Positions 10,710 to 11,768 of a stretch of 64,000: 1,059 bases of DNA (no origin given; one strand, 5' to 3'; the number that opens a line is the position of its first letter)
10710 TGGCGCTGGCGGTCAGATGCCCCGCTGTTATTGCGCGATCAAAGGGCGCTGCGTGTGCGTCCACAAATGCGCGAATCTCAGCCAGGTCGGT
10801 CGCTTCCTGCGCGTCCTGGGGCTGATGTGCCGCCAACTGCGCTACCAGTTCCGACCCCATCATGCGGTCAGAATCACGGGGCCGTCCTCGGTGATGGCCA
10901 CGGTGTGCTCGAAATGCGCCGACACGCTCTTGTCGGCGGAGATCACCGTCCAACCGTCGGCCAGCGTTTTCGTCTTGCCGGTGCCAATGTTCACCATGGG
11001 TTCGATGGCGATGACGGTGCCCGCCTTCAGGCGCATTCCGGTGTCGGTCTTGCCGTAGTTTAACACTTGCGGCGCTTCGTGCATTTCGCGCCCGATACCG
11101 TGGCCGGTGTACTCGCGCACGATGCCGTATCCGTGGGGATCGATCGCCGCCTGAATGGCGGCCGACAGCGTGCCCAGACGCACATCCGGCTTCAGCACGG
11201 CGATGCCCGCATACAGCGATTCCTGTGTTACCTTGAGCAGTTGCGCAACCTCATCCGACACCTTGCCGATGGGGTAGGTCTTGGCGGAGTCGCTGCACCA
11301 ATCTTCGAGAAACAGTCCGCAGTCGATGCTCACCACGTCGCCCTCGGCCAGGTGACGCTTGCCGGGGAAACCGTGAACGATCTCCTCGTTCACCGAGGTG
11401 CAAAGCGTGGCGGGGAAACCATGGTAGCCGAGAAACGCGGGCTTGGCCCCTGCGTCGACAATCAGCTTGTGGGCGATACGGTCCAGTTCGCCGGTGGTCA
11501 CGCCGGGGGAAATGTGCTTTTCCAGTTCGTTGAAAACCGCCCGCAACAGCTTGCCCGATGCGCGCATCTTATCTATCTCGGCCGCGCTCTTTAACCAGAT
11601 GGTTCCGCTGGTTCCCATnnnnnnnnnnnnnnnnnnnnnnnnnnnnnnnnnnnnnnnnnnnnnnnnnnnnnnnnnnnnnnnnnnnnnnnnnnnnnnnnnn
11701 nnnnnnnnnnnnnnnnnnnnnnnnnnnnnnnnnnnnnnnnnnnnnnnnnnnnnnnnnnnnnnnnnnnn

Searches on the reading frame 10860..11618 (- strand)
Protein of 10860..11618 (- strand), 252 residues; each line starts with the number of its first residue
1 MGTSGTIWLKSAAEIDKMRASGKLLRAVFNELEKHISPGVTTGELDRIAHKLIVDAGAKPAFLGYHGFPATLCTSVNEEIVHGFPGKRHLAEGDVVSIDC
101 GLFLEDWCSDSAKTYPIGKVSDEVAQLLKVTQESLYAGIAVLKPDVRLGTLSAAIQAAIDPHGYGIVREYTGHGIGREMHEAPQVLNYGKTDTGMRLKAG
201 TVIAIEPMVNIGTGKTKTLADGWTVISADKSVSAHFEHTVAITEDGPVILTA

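Call 29: find_encoding_contigs(protein=window:10860-11618:-, flank=4000, max_places=10)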
Protein window:10860-11618:- (252 aa): 10 contigs read that carry it; 8 places shown.
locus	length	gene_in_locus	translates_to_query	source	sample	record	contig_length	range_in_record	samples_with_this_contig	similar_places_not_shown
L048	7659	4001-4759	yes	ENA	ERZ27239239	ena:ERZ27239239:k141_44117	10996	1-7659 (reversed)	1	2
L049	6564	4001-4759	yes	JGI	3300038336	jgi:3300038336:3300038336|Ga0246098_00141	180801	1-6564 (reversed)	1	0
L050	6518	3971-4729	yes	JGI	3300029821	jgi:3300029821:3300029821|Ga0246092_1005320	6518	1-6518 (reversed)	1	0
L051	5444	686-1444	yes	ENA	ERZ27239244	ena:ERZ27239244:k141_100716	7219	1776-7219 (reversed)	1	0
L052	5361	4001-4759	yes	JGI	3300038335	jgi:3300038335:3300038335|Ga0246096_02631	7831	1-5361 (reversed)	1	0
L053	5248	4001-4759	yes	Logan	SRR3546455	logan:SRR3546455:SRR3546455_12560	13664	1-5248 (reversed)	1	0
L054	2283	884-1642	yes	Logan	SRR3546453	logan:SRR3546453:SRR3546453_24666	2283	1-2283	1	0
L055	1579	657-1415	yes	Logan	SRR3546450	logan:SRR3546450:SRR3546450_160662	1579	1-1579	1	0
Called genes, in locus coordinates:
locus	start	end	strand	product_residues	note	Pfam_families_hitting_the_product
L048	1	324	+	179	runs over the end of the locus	PF00347:Ribosomal_L6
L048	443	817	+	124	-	PF00861:Ribosomal_L18p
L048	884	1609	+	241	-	PF00333:Ribosomal_S5, PF03719:Ribosomal_S5_C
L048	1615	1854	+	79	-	PF00327:Ribosomal_L30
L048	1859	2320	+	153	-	PF00828:Ribosomal_L27A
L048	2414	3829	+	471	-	PF00344:SecY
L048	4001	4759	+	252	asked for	PF00557:Peptidase_M24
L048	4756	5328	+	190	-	PF00293:NUDIX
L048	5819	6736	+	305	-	-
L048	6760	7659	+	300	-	?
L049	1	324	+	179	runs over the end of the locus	PF00347:Ribosomal_L6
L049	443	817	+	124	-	PF00861:Ribosomal_L18p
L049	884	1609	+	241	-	PF00333:Ribosomal_S5, PF03719:Ribosomal_S5_C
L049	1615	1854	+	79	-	PF00327:Ribosomal_L30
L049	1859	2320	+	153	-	PF00828:Ribosomal_L27A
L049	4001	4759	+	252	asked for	PF00557:Peptidase_M24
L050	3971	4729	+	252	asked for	PF00557:Peptidase_M24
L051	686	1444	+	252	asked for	PF00557:Peptidase_M24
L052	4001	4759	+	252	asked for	PF00557:Peptidase_M24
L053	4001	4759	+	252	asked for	PF00557:Peptidase_M24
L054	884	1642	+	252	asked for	PF00557:Peptidase_M24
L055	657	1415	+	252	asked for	PF00557:Peptidase_M24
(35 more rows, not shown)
